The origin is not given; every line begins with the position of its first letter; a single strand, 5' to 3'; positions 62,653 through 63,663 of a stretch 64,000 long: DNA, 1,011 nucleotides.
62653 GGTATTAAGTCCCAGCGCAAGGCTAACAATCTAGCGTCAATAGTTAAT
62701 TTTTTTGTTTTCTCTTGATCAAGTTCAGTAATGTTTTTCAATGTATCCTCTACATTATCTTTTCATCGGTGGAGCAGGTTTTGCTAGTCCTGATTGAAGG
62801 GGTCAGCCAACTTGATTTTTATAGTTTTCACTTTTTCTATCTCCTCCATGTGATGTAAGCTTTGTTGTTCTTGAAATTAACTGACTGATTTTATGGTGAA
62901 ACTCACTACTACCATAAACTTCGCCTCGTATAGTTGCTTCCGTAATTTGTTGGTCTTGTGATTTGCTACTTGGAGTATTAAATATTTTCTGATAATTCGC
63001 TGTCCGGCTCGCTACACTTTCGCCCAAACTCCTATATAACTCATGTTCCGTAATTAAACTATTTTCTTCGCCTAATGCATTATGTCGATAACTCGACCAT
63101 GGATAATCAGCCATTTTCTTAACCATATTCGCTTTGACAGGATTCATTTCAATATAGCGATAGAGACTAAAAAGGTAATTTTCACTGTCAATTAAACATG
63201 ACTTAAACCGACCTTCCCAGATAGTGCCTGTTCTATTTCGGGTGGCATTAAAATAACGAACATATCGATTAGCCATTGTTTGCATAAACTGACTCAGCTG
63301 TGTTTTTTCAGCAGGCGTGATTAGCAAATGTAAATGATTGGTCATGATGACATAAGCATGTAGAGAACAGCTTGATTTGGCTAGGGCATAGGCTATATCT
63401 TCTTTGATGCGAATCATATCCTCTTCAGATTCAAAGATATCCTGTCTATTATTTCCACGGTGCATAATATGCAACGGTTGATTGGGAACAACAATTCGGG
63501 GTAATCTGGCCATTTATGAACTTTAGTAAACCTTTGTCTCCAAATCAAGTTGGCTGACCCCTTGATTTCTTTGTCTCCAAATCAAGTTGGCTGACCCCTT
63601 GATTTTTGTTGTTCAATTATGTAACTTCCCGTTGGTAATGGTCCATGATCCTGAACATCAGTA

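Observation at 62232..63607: RAYT/IS200-like transposase with REP-like hairpin flanks inserted between Rhs toxin tip and candidate immunity gene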

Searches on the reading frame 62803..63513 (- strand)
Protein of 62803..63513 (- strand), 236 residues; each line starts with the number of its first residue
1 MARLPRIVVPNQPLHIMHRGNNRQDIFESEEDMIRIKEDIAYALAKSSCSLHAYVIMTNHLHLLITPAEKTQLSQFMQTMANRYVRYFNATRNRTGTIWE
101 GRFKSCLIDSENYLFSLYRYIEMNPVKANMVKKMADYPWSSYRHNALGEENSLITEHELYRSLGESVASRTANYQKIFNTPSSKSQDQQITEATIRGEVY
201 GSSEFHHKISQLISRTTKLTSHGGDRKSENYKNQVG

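Call 9: search_protein_families(library=pfam, proteins=[window:62803-63513:-], max_evalue=1)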
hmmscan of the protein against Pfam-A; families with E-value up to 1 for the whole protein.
window:62803-63513:- (236 aa): 1 family
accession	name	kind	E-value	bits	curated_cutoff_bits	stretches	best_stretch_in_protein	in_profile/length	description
PF01797.21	Y1_Tnp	-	2.3e-14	54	23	1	11-123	4-120/121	Transposase IS200 like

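Call 10: search_protein_families(library=ncbifam, proteins=[window:62803-63513:-], max_evalue=1)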
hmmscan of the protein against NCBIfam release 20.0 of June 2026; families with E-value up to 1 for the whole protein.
window:62803-63513:- (236 aa): 3 families
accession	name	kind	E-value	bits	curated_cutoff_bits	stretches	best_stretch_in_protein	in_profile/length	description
NF047646.1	REP_Tyr_transpos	equivalog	2.1e-24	86.1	80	1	6-140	4-146/146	REP-associated tyrosine transposase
NF033573.1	transpos_IS200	equivalog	0.001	19.3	55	1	14-100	13-99/126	IS200/IS605 family transposase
TIGR04131.1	Bac_Flav_CTERM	domain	0.11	12.6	35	1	79-118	32-70/85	T9SS type B sorting domain-containing protein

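Call 11: find_encoding_contigs(protein=window:62803-63513:-, flank=10000, max_places=10)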
Protein window:62803-63513:- (236 aa): 3 contigs read that carry it; 2 places shown.
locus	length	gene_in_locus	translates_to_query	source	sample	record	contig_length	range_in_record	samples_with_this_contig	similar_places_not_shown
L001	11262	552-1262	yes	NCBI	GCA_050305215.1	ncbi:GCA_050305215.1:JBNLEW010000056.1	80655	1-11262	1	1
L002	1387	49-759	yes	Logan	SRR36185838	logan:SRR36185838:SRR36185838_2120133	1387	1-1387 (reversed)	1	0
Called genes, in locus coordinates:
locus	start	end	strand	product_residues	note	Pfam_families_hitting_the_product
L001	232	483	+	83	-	-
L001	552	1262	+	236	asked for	PF01797:Y1_Tnp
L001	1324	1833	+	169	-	-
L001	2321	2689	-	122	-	PF07238:PilZ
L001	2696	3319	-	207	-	PF12538:FtsK_SpoIIIE_N (faint), PF16697:Yop-YscD_cpl, PF00498:FHA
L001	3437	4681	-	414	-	PF01595:CNNM, PF00571:CBS (weak), PF03471:CorC_HlyC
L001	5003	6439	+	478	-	PF06490:FleQ, PF20030:bpMoxR (faint), PF00158:Sigma54_activat, PF14532:Sigma54_activ_2, PF07728:AAA_5, PF25601:AAA_lid_14, PF02954:HTH_8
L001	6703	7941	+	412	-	PF00512:HisKA, PF02518:HATPase_c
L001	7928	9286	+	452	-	PF00072:Response_reg, PF00158:Sigma54_activat, PF14532:Sigma54_activ_2, PF07728:AAA_5, PF25601:AAA_lid_14, PF02954:HTH_8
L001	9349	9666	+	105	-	PF02049:FliE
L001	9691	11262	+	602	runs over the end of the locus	PF01514:YscJ_FliF, PF08345:YscJ_FliF_C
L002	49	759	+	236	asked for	PF01797:Y1_Tnp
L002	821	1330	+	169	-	-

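Call 20: search_solved_structures(query=window:62803-63513:-, max_evalue=0.01, show_alignments=2)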
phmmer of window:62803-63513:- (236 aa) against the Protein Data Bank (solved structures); distinct sequences matched with E-value up to 0.01: 1.
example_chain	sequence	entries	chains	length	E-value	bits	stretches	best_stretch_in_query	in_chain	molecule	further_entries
4er8_A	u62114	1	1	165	8.2e-05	25.8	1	40-145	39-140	TnpArep for protein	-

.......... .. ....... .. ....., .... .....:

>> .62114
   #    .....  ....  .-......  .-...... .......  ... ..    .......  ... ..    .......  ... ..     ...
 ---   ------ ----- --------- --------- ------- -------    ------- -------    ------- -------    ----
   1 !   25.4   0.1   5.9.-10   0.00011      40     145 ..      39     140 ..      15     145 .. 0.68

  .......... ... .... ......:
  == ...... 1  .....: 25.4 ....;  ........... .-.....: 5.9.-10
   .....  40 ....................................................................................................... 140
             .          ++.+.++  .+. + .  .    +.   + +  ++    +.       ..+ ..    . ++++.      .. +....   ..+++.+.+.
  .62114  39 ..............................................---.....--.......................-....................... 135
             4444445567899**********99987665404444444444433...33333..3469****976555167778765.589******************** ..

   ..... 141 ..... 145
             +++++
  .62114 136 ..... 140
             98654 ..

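Call 54: find_homologous_proteins(query=window:62803-63513:-, max_evalue=1e-20)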
Query window:62803-63513:- (236 aa): 2058 proteins with E <= 1e-20 among 2199 candidates; the best 120 are listed.
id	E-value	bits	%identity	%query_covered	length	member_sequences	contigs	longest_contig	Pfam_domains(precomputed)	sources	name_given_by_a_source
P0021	3.7e-139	480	91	100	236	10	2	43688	PF01797.22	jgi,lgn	-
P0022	6.6e-131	453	83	100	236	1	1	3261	PF01797.22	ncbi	-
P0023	4.0e-129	447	82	100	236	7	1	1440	PF01797.22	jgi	-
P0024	4.3e-129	447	83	100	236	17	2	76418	PF01797.22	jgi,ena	-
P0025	1.9e-128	445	82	100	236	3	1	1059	PF01797.22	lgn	-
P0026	5.2e-127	440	81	100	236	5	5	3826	PF01797.22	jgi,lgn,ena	-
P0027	1.3e-126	439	81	100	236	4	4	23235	PF01797.22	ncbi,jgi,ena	-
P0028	1.4e-124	432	80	100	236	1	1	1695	PF01797.22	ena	-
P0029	1.0e-123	429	79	100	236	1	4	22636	PF01797.22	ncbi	-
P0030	3.4e-123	428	79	100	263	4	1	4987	PF01797.22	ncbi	-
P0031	6.5e-123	427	79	100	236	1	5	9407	PF01797.22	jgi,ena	-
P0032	6.9e-121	420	79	100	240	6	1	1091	PF01797.22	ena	-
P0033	2.3e-120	418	78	100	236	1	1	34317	PF01797.22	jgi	jgi:putative transposase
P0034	1.8e-119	415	76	100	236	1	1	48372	PF01797.22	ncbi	-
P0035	2.4e-119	415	76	100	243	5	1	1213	PF01797.22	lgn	-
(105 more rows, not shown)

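Call 58: find_encoding_contigs(protein=P0021, flank=4000, max_places=4)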
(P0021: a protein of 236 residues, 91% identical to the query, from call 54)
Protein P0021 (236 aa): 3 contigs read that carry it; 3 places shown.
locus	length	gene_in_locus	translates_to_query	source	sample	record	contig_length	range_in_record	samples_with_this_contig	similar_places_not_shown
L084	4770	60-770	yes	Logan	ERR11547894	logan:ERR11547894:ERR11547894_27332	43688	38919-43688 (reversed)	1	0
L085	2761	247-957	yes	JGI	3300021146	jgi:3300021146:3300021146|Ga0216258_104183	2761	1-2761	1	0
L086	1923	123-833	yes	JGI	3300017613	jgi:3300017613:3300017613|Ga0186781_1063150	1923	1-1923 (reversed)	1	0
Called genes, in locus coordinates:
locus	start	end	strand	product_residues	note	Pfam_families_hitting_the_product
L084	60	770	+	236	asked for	PF01797:Y1_Tnp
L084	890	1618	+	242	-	PF01925:TauE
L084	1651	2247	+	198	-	PF04367:DUF502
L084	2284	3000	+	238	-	PF03649:UPF0014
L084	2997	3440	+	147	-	PF05258:DciA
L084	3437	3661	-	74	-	-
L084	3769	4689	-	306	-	PF03331:LpxC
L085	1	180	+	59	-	?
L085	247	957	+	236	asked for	PF01797:Y1_Tnp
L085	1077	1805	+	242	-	PF01925:TauE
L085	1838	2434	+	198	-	PF04367:DUF502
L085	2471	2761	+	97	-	?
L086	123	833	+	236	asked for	PF01797:Y1_Tnp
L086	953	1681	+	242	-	PF01925:TauE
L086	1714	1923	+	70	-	?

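Call 59: find_encoding_contigs(protein=P0024, flank=4000, max_places=4)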
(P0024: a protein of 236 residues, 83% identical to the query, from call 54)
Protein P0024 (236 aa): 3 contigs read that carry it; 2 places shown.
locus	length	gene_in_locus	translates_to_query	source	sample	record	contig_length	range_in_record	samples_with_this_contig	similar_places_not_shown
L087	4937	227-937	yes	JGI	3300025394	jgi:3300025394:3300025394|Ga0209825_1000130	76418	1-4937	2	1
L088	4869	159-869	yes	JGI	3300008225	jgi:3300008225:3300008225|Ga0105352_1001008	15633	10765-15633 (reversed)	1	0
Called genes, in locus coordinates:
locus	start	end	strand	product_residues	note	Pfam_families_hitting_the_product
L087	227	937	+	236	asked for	PF01797:Y1_Tnp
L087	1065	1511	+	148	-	PF09905:VF530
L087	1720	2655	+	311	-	-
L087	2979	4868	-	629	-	PF00005:ABC_tran, PF02463:SMC_N (faint), PF03193:RsgA_GTPase (faint), PF07693:KAP_NTPase (faint), PF13555:AAA_29 (faint), PF12848:ABC_tran_Xtn, PF00005:ABC_tran, PF16326:ABC_tran_CTD (weak), +3 more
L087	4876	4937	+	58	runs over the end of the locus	-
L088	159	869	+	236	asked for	PF01797:Y1_Tnp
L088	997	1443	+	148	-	PF09905:VF530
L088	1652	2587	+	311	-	-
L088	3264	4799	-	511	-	PF02463:SMC_N (faint), PF03193:RsgA_GTPase (faint), PF13555:AAA_29 (faint), PF00005:ABC_tran, PF01926:MMR_HSR1 (faint), PF07693:KAP_NTPase (faint), PF12848:ABC_tran_Xtn, PF00005:ABC_tran, +3 more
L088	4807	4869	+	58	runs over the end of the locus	-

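Call 65: search_dna_similar(query=window:62803-63513:-, collection=plasmids, mode=protein, max_rows=15)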
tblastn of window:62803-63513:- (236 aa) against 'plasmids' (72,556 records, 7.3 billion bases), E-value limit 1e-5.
Records with a match: 31; places in all: 36; records where one place covers at least 80% of the query: 19.
Best place of each record, by identity: <60% 31.
By first word of the organism name: Paraburkholderia 8; Skermanella 3; Nostoc 3; Rhodospirillum 2; Pseudomonas 2; Pseudoalteromonas 1; Iodobacter 1; Burkholderia 1; Caballeronia 1; Sporomusa 1; and 8 more.
By predicted mobility (MOB-suite, as given by PLSDB): non-mobilizable 21; mobilizable 5; conjugative 5.
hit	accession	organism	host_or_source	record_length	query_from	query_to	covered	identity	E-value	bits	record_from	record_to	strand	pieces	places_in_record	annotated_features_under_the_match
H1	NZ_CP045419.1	Pseudoalteromonas sp. THAF3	pure culture,Surface of a polyethylene ...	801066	1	234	99%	45.4%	9e-63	218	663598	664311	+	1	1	none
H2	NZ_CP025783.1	Iodobacter fluviatilis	whole organism,Glacial lake sediment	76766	1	215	91%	46.0%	4e-58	205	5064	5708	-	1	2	transposase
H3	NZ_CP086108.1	Skermanella mucosa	single cell,crude oil contaminated ...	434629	1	223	94%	42.6%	6e-61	213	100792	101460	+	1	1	transposase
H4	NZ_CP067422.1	Skermanella sp. TT6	Homo sapiens,single cell,skin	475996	1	223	94%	42.6%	2e-60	211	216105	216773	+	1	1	transposase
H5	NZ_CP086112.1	Skermanella rosea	single cell,hydrocarbon-contaminated ...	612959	1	223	94%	42.2%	2e-60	211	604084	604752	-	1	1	transposase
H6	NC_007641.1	Rhodospirillum rubrum ATCC 11170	-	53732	1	234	99%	37.9%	3e-43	162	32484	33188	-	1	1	transposase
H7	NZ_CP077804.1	Rhodospirillum rubrum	cell culture,culture collection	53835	1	234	99%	37.9%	3e-43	162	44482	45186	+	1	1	transposase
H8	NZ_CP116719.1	Pseudomonas aeruginosa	Homo sapiens,urine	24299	1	212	90%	38.1%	2e-41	157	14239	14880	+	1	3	transposase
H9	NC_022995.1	Burkholderia sp. M701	-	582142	1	228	97%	28.8%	2e-32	131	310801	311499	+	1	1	transposase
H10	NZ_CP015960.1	Paraburkholderia caribensis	Mimosa,single cell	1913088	1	215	91%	30.2%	2e-30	125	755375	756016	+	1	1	none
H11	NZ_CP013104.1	Paraburkholderia caribensis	-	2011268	1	215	91%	30.2%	2e-30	125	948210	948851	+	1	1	none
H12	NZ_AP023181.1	Paraburkholderia sp. PGU19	Physopelta gutta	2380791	1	215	91%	30.2%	5e-30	124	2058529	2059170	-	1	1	none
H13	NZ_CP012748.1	Paraburkholderia caribensis MBA4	soil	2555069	1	215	91%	29.8%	2e-30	125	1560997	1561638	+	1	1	none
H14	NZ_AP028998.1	Paraburkholderia sp. 22B1P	-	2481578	1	215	91%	29.3%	2e-29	122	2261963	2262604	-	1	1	none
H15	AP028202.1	Paraburkholderia largidicola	Physopelta gutta,midgut,Midgut crypts ...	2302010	1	215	91%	29.3%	2e-29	122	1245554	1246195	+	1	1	transposase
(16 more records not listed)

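Call 74: predict_structure(alignment_id=A3)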
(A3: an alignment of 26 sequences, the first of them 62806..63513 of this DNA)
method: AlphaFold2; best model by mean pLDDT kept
length: 236 residues; sequences in the alignment: 26
mean_pLDDT: 82.4   pTM: 0.82
mean pLDDT of the five models: 82.4, 74.8, 72.6, 52.1, 48.0
residues with pLDDT >= 90: 112; 70-90: 82; 50-70: 17; < 50: 25
segments of 3 or more residues with pLDDT < 50: 1-3, 215-236
pLDDT, mean of each block of 10 residues (from residue 1): 60 87 79 94 96 94 93 89 85 67 80 92 92 95 97 97 97 94 82 80 83 54 37 37
secondary structure, 60 per line:
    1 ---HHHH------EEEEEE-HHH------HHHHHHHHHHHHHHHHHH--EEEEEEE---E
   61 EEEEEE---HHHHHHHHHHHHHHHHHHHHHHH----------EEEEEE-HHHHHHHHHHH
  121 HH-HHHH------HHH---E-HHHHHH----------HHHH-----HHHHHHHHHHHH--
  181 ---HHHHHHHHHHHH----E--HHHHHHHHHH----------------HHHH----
elements in order: H4-7 E14-19 H30-47 E50-56 E60-66 H70-92 E103-108 H110-122 H124-127 H142-147 H158-161 H167-178 H184-195 H203-212 H229-232

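Call 76: fold_search(model_id=the predicted structure, library=pdb)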
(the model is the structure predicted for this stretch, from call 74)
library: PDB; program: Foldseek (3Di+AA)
matches with E <= 10: 1454; with E <= 0.001: 27
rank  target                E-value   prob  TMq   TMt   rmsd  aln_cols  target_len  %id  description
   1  4er8_A                9.0e-08  1.00  0.45  0.62   7.5       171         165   16  Structure of the REP associates tyrosine transposase bound to a REP hairpin (released 2012-08-15)
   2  2vjv_A                7.9e-05  1.00  0.32  0.56   3.0        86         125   20  Crystal structure of the IS608 transposase in complex with left end 26-mer DNA hairpin and a 6-mer DNA representing th (released 2008-02-19)
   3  2a6o_A                8.9e-05  1.00  0.38  0.56   7.2       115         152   17  Crystal Structure of the ISHp608 Transposase in Complex with Stem-loop DNA (released 2005-10-25)
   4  2a6m_B                1.3e-04  1.00  0.32  0.48   3.0        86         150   20  Crystal Structure of the ISHp608 Transposase (released 2005-10-25)
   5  6fi8_B                1.4e-04  1.00  0.32  0.56   2.9        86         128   20  Crystal structure of the IS608 transposase in complex with left end 29-mer DNA hairpin and a 6-mer DNA representing th (released 2018-03-28)
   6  2vic_A                1.4e-04  1.00  0.39  0.58  12.2       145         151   19  CRYSTAL STRUCTURE OF THE ISHP608 TRANSPOSASE IN COMPLEX with Left end 26- mer DNA and manganese (released 2008-02-19)
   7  2vhg_A                1.5e-04  1.00  0.32  0.56   3.1        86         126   20  Crystal Structure of the ISHp608 Transposase in Complex with Right End 31-mer DNA (released 2008-02-19)
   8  2vju_B                2.0e-04  1.00  0.31  0.52   3.0        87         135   20  Crystal structure of the IS608 transposase in complex with the complete Right end 35-mer DNA and manganese (released 2008-02-19)
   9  2xm3_C                2.0e-04  1.00  0.34  0.57   7.1       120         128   18  Deinococcus radiodurans ISDra2 Transposase Left end DNA complex (released 2010-10-13)
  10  2xma_B                2.1e-04  1.00  0.35  0.57   6.8       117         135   17  DEINOCOCCUS RADIODURANS ISDRA2 TRANSPOSASE RIGHT END DNA COMPLEX (released 2010-10-13)
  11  2xo6_D                2.1e-04  1.00  0.35  0.59   6.8       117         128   16  DEINOCOCCUS RADIODURANS ISDRA2 TRANSPOSASE Y132F MUTANT COMPLEXED WITH LEFT END RECOGNITION AND CLEAVAGE SITE (released 2010-10-13)
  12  2vhg_B                2.5e-04  1.00  0.32  0.56   3.1        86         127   20  Crystal Structure of the ISHp608 Transposase in Complex with Right End 31-mer DNA (released 2008-02-19)
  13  2vju_A                2.8e-04  1.00  0.32  0.55   3.0        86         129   20  Crystal structure of the IS608 transposase in complex with the complete Right end 35-mer DNA and manganese (released 2008-02-19)
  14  2a6m_A                2.8e-04  1.00  0.32  0.55   3.1        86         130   20  Crystal Structure of the ISHp608 Transposase (released 2005-10-25)
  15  2xqc_D                3.2e-04  1.00  0.34  0.56   8.0       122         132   18  DEINOCOCCUS RADIODURANS ISDRA2 TRANSPOSASE COMPLEXED WITH LEFT END RECOGNITION AND CLEAVAGE SITE AND ZN (released 2010-10-13)
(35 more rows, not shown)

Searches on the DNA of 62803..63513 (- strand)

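Call 78: search_dna_similar(query=L001:1-140:-, collection=plasmids, mode=distant, max_rows=8)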
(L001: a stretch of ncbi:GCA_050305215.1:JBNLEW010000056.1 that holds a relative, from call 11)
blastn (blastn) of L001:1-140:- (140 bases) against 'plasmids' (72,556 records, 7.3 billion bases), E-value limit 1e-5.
Records with a match: 2; places in all: 2; records where one place covers at least 80% of the query: 2.
Best place of each record, by identity: 60-80% 2.
By first word of the organism name: Vibrio 1; Teredinibacter 1.
By predicted mobility (MOB-suite, as given by PLSDB): mobilizable 1; non-mobilizable 1.
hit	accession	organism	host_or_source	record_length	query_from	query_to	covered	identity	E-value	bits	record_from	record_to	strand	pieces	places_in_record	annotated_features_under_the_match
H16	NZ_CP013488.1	Vibrio alginolyticus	seawater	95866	1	140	100%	70.0%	4e-7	61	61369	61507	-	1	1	none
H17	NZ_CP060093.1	Teredinibacter purpureus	Bankia setacea,cell culture,gills,gills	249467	1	123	88%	78.9%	1e-20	105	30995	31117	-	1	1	IS3 family transposase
